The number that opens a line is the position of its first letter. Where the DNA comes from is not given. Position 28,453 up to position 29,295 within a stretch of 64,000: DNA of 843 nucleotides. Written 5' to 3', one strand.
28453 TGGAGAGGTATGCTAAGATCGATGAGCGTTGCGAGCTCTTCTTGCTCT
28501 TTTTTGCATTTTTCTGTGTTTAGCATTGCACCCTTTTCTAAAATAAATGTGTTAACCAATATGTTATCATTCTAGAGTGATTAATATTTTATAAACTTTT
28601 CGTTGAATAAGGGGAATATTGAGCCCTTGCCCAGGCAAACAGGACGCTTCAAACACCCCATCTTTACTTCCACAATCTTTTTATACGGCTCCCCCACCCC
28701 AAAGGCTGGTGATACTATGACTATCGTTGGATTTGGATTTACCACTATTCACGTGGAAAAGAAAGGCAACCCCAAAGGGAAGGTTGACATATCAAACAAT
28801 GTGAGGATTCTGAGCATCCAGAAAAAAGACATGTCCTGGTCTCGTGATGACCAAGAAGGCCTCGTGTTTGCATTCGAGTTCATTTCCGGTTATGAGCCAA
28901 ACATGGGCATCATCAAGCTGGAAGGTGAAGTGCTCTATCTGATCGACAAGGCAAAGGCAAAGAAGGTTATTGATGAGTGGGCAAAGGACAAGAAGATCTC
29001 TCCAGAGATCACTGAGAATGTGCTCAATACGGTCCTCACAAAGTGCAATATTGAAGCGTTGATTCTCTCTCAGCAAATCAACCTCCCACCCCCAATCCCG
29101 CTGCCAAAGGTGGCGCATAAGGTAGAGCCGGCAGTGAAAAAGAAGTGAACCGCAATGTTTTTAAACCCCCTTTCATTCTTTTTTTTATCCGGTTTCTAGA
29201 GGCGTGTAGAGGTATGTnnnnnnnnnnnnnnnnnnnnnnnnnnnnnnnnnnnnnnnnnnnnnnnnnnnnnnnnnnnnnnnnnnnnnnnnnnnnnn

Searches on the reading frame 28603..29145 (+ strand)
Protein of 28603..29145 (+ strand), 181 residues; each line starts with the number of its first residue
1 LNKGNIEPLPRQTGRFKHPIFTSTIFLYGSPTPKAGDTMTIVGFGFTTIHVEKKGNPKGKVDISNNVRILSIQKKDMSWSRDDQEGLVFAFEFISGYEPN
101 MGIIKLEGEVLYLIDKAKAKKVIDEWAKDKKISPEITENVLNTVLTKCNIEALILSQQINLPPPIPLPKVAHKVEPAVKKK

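Call 21: search_protein_families(library=pfam, proteins=[window:28603-29145:+], max_evalue=0.001)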
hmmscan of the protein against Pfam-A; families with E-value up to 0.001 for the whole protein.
window:28603-29145:+ (181 aa): 0 families

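Call 55: search_protein_families(library=ncbifam, proteins=[window:28603-29145:+], max_evalue=0.01)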
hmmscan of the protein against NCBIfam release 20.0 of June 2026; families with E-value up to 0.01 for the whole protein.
window:28603-29145:+ (181 aa): 0 families

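Call 56: search_solved_structures(query=window:28603-29145:+, max_evalue=1)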
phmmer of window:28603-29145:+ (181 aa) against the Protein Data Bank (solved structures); distinct sequences matched with E-value up to 1: 2.
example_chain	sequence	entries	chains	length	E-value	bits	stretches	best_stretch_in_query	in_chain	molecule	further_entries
5n0l_A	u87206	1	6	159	0.039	16.4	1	98-149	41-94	GTP-sensing transcriptional pleiotropic repressor CodY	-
3vx4_A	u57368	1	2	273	0.3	13.6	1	90-124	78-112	Putative ABC transporter, ATP-binding protein ComA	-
